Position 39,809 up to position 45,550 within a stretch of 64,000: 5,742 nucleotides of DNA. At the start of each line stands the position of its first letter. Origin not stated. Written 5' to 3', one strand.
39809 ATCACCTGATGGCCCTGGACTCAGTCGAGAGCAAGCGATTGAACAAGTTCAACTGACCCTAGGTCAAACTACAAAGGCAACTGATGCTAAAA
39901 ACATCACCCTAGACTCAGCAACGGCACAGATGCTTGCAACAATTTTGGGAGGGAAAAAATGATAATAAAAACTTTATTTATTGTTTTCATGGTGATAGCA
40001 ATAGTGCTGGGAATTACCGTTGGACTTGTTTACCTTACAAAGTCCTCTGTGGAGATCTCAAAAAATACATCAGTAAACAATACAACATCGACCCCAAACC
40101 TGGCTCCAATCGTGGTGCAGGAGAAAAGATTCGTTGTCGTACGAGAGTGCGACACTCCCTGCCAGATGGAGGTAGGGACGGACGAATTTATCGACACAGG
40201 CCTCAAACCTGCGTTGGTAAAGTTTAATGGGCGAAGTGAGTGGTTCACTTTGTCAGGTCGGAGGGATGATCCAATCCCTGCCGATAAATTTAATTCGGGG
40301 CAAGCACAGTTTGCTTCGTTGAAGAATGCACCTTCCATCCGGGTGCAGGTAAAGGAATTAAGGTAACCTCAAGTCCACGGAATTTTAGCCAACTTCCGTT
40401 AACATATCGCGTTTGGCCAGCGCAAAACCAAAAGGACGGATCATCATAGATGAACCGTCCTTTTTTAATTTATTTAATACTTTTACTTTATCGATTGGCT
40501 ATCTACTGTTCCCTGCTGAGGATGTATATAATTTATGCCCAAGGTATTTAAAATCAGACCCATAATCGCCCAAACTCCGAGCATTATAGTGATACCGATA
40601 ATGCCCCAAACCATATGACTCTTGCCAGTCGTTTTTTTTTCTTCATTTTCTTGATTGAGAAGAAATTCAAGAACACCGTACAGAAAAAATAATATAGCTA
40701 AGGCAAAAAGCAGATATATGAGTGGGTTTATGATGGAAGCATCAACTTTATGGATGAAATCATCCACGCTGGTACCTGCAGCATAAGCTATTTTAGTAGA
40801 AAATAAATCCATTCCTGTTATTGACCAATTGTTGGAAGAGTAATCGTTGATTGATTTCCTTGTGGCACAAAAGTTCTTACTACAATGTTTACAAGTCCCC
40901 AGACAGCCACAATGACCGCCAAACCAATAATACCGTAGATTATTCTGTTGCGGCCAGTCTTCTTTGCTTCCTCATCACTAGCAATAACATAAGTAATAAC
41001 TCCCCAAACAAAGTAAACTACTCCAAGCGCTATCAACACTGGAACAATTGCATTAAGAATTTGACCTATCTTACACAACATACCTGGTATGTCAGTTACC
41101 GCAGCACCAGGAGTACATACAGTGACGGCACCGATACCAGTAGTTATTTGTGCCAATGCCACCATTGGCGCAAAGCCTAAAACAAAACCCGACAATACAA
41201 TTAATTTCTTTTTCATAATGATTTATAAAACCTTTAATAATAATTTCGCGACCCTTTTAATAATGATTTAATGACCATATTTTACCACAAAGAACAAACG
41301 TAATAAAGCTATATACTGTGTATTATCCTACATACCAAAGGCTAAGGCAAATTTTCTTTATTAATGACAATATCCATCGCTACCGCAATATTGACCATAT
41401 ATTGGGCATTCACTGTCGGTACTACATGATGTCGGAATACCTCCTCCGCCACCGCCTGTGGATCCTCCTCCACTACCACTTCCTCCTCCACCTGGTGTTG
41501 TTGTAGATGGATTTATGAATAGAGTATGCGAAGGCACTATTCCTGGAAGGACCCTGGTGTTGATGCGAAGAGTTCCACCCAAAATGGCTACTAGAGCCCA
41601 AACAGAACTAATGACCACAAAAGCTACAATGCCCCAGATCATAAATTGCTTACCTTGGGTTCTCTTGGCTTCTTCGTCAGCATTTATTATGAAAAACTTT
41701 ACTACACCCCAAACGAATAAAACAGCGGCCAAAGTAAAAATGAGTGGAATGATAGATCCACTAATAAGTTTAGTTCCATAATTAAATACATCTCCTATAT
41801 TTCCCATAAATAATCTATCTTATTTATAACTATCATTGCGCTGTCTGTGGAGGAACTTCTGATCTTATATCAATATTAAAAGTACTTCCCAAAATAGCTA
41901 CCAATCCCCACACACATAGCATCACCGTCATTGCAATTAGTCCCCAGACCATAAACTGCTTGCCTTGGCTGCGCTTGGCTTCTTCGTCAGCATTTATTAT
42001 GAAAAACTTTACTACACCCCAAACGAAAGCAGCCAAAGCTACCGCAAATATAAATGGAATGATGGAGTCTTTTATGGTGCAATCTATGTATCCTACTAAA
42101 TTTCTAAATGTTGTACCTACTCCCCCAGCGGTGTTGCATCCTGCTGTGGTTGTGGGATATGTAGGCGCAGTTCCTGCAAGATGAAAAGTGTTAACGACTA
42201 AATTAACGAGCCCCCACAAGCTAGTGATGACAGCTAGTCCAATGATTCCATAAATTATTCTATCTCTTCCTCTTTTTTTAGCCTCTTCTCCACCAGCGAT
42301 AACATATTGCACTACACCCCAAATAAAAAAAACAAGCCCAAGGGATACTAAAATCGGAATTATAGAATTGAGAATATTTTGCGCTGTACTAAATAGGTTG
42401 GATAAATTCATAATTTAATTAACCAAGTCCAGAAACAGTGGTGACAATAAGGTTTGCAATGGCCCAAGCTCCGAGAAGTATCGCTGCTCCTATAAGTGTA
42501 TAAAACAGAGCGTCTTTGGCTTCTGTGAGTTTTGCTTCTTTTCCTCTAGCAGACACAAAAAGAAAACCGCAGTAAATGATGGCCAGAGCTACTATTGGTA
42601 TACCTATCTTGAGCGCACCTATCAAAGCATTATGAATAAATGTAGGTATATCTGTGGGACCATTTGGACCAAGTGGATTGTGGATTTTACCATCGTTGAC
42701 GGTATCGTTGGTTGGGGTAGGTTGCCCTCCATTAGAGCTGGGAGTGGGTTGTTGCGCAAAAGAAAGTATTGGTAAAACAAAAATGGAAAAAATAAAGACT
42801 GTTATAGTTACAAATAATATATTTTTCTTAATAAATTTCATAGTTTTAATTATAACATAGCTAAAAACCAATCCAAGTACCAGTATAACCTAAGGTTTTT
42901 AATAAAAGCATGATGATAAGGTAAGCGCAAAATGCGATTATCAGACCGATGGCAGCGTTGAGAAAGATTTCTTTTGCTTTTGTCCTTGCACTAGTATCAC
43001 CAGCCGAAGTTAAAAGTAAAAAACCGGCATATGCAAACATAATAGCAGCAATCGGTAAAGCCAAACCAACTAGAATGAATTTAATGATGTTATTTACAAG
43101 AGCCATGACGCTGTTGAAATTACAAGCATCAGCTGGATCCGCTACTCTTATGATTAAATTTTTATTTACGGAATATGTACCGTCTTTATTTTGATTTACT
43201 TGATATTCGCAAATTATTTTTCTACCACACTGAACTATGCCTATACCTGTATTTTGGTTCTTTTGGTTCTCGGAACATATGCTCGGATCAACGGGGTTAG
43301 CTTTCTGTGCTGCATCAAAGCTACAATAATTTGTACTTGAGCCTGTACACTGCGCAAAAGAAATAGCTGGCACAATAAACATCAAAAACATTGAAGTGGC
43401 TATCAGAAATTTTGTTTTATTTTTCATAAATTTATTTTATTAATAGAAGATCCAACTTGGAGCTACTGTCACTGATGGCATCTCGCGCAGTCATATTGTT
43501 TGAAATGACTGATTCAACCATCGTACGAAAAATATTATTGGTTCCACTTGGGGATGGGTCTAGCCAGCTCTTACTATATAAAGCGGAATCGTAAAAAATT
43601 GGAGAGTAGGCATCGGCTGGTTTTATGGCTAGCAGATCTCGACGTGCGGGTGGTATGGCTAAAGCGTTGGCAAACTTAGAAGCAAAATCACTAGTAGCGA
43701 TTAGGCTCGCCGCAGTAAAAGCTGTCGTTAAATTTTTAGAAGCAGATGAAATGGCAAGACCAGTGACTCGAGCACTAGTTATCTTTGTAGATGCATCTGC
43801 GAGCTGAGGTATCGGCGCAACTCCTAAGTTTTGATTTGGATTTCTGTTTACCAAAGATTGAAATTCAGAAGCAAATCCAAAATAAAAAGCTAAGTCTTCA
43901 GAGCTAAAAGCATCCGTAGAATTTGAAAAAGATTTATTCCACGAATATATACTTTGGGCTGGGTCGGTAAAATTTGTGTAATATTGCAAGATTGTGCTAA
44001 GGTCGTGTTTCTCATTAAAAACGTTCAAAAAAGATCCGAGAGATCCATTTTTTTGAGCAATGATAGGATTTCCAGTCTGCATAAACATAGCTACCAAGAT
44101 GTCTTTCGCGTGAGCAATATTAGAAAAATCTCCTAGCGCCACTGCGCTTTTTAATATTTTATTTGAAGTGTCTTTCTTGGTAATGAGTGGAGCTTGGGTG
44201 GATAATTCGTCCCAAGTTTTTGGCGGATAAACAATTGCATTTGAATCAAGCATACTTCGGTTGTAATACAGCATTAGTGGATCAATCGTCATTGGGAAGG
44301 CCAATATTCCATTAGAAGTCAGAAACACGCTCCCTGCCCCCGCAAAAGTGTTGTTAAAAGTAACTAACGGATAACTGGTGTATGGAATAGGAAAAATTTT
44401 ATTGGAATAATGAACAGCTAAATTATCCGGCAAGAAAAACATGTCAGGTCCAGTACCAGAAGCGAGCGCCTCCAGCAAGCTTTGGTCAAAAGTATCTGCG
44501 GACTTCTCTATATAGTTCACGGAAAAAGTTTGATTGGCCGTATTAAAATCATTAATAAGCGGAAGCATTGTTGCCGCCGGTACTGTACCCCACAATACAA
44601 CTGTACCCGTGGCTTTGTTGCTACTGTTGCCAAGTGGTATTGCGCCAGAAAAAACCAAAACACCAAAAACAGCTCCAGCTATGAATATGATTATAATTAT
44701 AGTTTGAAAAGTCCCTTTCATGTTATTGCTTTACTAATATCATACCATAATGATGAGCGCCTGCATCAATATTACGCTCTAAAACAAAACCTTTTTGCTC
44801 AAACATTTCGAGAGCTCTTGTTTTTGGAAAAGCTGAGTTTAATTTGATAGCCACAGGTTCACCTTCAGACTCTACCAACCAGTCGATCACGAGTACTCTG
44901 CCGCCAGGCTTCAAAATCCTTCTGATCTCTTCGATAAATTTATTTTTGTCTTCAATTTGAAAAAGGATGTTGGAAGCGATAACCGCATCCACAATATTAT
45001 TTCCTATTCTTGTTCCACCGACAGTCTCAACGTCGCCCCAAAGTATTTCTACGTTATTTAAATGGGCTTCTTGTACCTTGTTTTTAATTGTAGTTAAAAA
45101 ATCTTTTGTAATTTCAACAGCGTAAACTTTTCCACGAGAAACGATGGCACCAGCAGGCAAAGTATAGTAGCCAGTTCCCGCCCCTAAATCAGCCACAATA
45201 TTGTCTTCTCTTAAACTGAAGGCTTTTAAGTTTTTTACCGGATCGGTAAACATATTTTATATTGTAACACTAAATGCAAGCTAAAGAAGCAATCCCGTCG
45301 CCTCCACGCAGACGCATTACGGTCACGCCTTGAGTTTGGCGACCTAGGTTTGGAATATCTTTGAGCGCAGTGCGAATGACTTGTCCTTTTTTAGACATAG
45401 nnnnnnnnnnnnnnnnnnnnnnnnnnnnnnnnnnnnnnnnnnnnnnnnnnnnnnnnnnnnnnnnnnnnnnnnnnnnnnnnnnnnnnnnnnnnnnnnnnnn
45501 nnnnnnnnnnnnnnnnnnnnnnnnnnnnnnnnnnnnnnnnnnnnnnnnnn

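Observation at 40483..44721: Operon of six tandem VirB2/TrbC-like T4SS-pilin paralogs headed by an orphan solute-binding-protein-like lipoprotein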

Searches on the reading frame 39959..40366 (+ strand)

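Call 3: search_protein_families(library=pfam, proteins=[window:39959-40366:+], max_evalue=1)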
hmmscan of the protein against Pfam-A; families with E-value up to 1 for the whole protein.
window:39959-40366:+ (135 aa): 1 family
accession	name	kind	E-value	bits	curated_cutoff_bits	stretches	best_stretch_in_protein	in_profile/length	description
PF13800.11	Sigma_reg_N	-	0.021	15.5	26.3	1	2-74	15-88/91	Sigma factor regulator N-terminal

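Call 4: search_protein_families(library=ncbifam, proteins=[window:39959-40366:+], max_evalue=1)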
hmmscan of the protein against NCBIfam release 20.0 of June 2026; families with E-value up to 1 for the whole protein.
window:39959-40366:+ (135 aa): 0 families

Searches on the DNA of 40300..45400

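Call 54: search_rna_families(source=window, start=40300, end=45400, threshold=evalue, max_evalue=1)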
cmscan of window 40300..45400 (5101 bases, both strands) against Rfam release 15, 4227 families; matches with E-value up to 1: 0.
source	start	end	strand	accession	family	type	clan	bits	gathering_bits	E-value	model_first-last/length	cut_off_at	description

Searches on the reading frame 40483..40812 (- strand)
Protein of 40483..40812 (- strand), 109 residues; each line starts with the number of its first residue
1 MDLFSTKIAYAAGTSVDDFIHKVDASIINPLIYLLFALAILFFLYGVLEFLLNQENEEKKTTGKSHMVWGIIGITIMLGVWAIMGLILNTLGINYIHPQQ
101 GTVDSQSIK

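Call 3: search_protein_families(library=pfam, proteins=[window:40483-40812:-], max_evalue=1)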
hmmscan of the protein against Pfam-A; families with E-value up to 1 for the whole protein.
window:40483-40812:- (109 aa): 13 families
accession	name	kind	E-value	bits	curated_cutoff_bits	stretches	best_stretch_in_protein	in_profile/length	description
PF18895.5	T4SS_pilin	-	6e-08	33.1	26.6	1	27-87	12-71/71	Type IV secretion system pilin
PF04893.22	Yip1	-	0.0012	19.2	28.6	1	27-94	21-85/173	Yip1 domain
PF09990.14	DUF2231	-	0.0096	16.4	26.4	1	31-83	41-93/139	Predicted membrane protein (DUF2231)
PF12725.13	DUF3810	-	0.032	14.1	28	1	30-97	23-85/311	Protein of unknown function (DUF3810)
PF04123.18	DUF373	-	0.086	12.7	28.3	1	8-74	274-330/335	Domain of unknown function (DUF373)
PF04956.18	TrbC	-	0.14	12.8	27.9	1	4-79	23-90/98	TrbC/VIRB2 pilin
PF12606.13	RELT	-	0.15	11.6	25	1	33-52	1-20/42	Tumour necrosis factor receptor superfamily member 19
PF11846.14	Wzy_C_2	-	0.16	12.4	28.5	1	30-89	19-76/191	Virulence factor membrane-bound polymerase, C-terminal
PF10661.14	EssA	-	0.17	12.2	24.1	0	54-87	108-143/147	WXG100 protein secretion system (Wss), protein EssA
PF12420.13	DUF3671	-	0.34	10.8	34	1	27-97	154-209/223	Fam-L, Fam-M like protein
PF06480.20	FtsH_ext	-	0.52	11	25.5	0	30-58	1-26/103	FtsH Extracellular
PF00335.26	Tetraspanin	-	0.54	10.3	32.1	1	33-85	3-64/225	Tetraspanin family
PF03994.20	DUF350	-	0.6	10.6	26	0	25-53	69-98/133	Domain of Unknown Function (DUF350)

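Call 4: search_protein_families(library=ncbifam, proteins=[window:40483-40812:-], max_evalue=1)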
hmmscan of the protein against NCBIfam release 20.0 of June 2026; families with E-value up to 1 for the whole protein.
window:40483-40812:- (109 aa): 8 families
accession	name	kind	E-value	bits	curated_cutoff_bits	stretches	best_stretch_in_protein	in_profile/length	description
NF045849.1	ICE_MMCAP2_0565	equivalog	8.6e-08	31.8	40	1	26-90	15-79/80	Mbov_0395 family pilin-like conjugal transfer protein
NF038300.1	EPS_HpsL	equivalog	0.0092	14.6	640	1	25-84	142-202/534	hormogonium polysaccharide biosynthesis protein HpsL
NF045610.1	acin_4_helix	equivalog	0.017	15.2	50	1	25-90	31-95/131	putative four-helix membrane protein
NF033883.1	conj_TraQ_IncI1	equivalog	0.02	14.8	80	1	20-84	6-70/175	conjugal transfer protein TraQ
TIGR03927.1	T7SS_EssA_Firm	equivalog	0.023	14.6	32.45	0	55-87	114-146/151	type VII secretion protein EssA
NF045996.1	MAG0920_fam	subfamily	0.037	13.4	43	1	17-84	55-123/232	MAG0920 family protein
TIGR03943.1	TIGR03943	equivalog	0.056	12.8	88.8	1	31-81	13-71/221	TIGR03943 family putative permease subunit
NF008158.0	PRK10910.1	equivalog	0.19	11.9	118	0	39-60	67-88/89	DUF1145 family protein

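Call 69: search_protein_families(library=phrogs, proteins=[window:40483-40812:-], max_evalue=0.001)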
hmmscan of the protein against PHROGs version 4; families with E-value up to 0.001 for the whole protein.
window:40483-40812:- (109 aa): 0 families

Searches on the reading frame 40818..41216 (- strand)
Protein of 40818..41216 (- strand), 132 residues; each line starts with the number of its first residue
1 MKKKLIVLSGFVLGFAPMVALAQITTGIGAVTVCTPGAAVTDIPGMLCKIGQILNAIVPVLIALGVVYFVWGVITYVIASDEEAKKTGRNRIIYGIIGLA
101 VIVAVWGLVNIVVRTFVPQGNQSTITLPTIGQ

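Call 3: search_protein_families(library=pfam, proteins=[window:40818-41216:-], max_evalue=1)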
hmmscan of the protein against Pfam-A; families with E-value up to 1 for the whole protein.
window:40818-41216:- (132 aa): 8 families
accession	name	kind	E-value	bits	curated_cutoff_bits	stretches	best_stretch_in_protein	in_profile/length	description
PF18895.5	T4SS_pilin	-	4.8e-11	43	26.6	1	50-112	9-71/71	Type IV secretion system pilin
PF20535.3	DUF6750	-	0.014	15.7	27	1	24-113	27-117/128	Family of unknown function (DUF6750)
PF06664.17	WLS-like_TM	-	0.024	14.4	28.3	1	52-131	152-230/247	Wntless-like, transmembrane domain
PF18920.5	DUF5671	-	0.027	14.8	28.4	1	34-115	30-105/132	Domain of unknown function (DUF5671)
PF07950.16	MCP1_TM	-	0.055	14.6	22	1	59-108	45-93/105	MDM10-complementing protein 1, transmembrane domain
PF03613.19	EIID-AGA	-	0.069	12.8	25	1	19-108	190-264/265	PTS system mannose/fructose/sorbose family IID component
PF15345.11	TMEM51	-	0.12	12.6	25.5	0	55-83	9-37/237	Transmembrane protein 51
PF10734.14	DUF2523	-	0.29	12.1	22.1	0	56-78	12-34/80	Protein of unknown function (DUF2523)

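Call 4: search_protein_families(library=ncbifam, proteins=[window:40818-41216:-], max_evalue=1)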
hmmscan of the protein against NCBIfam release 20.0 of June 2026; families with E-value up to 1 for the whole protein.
window:40818-41216:- (132 aa): 4 families
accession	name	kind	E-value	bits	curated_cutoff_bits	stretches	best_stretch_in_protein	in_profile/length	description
NF045849.1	ICE_MMCAP2_0565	equivalog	6.1e-08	32.2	40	1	50-114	13-78/80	Mbov_0395 family pilin-like conjugal transfer protein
NF045890.1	conj_pls20_p028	equivalog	0.025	13.5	150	1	50-111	58-119/377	pLS20_p028 family conjugation system transmembrane protein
NF001842.0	PRK00567.1-3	equivalog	0.082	12.9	146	1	47-87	66-106/147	large-conductance mechanosensitive channel protein MscL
NF041554.1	SA1362_fam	subfamily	0.73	10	42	0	91-111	3-23/70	SA1362 family protein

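Call 69: search_protein_families(library=phrogs, proteins=[window:40818-41216:-], max_evalue=0.001)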
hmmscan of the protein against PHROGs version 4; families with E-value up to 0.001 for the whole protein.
window:40818-41216:- (132 aa): 0 families

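Call 91: search_dna_similar(query=window:40818-41216:-, collection=plasmids, mode=protein, max_evalue=0.001, max_rows=8)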
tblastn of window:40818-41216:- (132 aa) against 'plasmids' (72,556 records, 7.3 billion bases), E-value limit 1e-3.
No match.

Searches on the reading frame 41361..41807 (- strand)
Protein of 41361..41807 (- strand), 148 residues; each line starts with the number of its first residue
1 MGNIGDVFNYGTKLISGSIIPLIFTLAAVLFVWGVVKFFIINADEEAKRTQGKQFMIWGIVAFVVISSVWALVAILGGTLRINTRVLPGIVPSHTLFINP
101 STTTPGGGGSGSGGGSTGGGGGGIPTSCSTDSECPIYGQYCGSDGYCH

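Call 3: search_protein_families(library=pfam, proteins=[window:41361-41807:-], max_evalue=1)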
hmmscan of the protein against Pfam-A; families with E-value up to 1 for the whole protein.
window:41361-41807:- (148 aa): 5 families
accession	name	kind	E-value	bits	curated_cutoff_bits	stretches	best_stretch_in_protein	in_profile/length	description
PF18895.5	T4SS_pilin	-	7.7e-08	32.7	26.6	1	19-75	16-70/71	Type IV secretion system pilin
PF10951.13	DUF2776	-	0.027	14.2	26.1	1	22-86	229-291/348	Protein of unknown function (DUF2776)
PF09933.14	DUF2165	-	0.1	13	24.9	1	22-78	69-123/157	Predicted small integral membrane protein (DUF2165)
PF12725.13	DUF3810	-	0.26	11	28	1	5-78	10-80/311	Protein of unknown function (DUF3810)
PF10131.15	PTPS_related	-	0.28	10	26.4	1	21-96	114-190/621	6-pyruvoyl-tetrahydropterin synthase related domain; membrane protein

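Call 4: search_protein_families(library=ncbifam, proteins=[window:41361-41807:-], max_evalue=1)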
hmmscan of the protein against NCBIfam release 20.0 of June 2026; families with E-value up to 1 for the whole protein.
window:41361-41807:- (148 aa): 4 families
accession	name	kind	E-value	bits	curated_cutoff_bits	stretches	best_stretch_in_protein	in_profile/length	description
NF045849.1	ICE_MMCAP2_0565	equivalog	8.4e-05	22.2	40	1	13-76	11-76/80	Mbov_0395 family pilin-like conjugal transfer protein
TIGR03943.1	TIGR03943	equivalog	0.0024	17.3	88.8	1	12-80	6-81/221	TIGR03943 family putative permease subunit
NF010044.0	PRK13517.1-4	equivalog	0.1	11.5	437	1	44-82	116-156/372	glutamate--cysteine ligase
NF033486.1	harvest_ssl1498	equivalog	0.8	9.7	45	0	43-71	20-47/53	photosystem II assembly protein Psb34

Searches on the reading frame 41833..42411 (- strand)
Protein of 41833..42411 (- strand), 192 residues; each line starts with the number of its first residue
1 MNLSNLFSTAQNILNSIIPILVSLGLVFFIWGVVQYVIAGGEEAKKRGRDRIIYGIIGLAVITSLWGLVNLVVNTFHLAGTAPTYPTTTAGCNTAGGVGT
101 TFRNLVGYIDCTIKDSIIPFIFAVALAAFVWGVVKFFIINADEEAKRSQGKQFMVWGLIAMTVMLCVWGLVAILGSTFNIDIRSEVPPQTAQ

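Call 3: search_protein_families(library=pfam, proteins=[window:41833-42411:-], max_evalue=1)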
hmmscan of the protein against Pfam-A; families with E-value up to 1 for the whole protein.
window:41833-42411:- (192 aa): 13 families
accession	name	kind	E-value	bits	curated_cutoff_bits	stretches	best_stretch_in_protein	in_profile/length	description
PF18895.5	T4SS_pilin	-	3.7e-17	62.6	26.6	2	6-72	5-71/71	Type IV secretion system pilin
PF10734.14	DUF2523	-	0.015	16.3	22.1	1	14-39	10-35/80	Protein of unknown function (DUF2523)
PF14093.11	DUF4271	-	0.034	14.5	29.7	1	114-181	45-115/206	Domain of unknown function (DUF4271)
PF10951.13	DUF2776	-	0.043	13.6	26.1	1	20-90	229-299/348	Protein of unknown function (DUF2776)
PF12036.14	DUF3522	-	0.095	13.3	29.3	0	10-61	115-163/188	Protein of unknown function (DUF3522)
PF15062.11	ARL6IP6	-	0.21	12.2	27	0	113-136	23-46/86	Haemopoietic lineage transmembrane helix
PF07950.16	MCP1_TM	-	0.29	12.3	22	0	19-66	45-92/105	MDM10-complementing protein 1, transmembrane domain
PF12725.13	DUF3810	-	0.39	10.5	28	0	102-170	9-81/311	Protein of unknown function (DUF3810)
PF03613.19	EIID-AGA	-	0.41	10.2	25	1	9-67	213-263/265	PTS system mannose/fructose/sorbose family IID component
PF18303.6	Saf_2TM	-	0.53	10.6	29.5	0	108-154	58-103/152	SAVED-fused 2TM effector domain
PF01988.24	VIT1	-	0.6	10.3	28.1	1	115-164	163-209/214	VIT family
PF06570.16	DUF1129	-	0.6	10.1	29.1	1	120-182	117-179/207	Protein of unknown function (DUF1129)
PF10661.14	EssA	-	0.61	10.4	24.1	1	141-174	110-143/147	WXG100 protein secretion system (Wss), protein EssA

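Call 4: search_protein_families(library=ncbifam, proteins=[window:41833-42411:-], max_evalue=1)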
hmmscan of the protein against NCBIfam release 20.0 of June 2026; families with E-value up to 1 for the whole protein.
window:41833-42411:- (192 aa): 8 families
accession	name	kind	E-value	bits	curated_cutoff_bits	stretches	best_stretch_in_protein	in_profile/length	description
NF045849.1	ICE_MMCAP2_0565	equivalog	7.9e-10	38.3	40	2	8-75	11-79/80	Mbov_0395 family pilin-like conjugal transfer protein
NF033883.1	conj_TraQ_IncI1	equivalog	0.0004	20.3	80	1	4-72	4-77/175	conjugal transfer protein TraQ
TIGR03943.1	TIGR03943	equivalog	0.0006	19.3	88.8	1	109-176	5-79/221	TIGR03943 family putative permease subunit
NF045937.1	MSC_0624_12TM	equivalog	0.025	13.1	70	1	115-184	244-312/445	MSC_0624 family F1-like ATPase-associated membrane protein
NF041554.1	SA1362_fam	subfamily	0.026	14.7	42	0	4-31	18-45/70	SA1362 family protein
NF037976.1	gtrA_1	subfamily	0.065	13.3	50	1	134-179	52-97/126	GtrA family protein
TIGR03758.1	conj_TIGR03758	hypoth_equivalog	0.77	10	42.7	0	111-164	17-70/76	TIGR03758 family integrating conjugative element protein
NF006283.1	PRK08455.1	equivalog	0.84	9.2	187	0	17-47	20-50/182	flagellar basal body-associated protein FliL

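Call 69: search_protein_families(library=phrogs, proteins=[window:41833-42411:-], max_evalue=0.001)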
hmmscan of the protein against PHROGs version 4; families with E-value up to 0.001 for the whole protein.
window:41833-42411:- (192 aa): 0 families

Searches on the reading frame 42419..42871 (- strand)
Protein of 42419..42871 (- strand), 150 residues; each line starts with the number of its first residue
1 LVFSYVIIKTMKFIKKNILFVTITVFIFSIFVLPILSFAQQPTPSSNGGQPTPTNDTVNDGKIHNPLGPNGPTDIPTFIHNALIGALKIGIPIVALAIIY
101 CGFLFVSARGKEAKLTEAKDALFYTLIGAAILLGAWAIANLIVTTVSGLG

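Call 3: search_protein_families(library=pfam, proteins=[window:42419-42871:-], max_evalue=1)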
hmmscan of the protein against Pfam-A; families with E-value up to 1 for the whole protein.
window:42419-42871:- (150 aa): 3 families
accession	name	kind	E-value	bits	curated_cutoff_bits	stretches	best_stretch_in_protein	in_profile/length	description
PF18895.5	T4SS_pilin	-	4.2e-07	30.4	26.6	1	75-142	5-71/71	Type IV secretion system pilin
PF04956.18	TrbC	-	2.4e-05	24.9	27.9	1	88-142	50-98/98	TrbC/VIRB2 pilin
PF12420.13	DUF3671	-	0.16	11.9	34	1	7-100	150-201/223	Fam-L, Fam-M like protein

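Call 4: search_protein_families(library=ncbifam, proteins=[window:42419-42871:-], max_evalue=1)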
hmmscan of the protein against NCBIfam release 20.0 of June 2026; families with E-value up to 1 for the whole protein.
window:42419-42871:- (150 aa): 1 family
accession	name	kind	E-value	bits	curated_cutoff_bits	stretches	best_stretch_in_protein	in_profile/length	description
NF045849.1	ICE_MMCAP2_0565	equivalog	0.0059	16.3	40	1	78-145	12-79/80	Mbov_0395 family pilin-like conjugal transfer protein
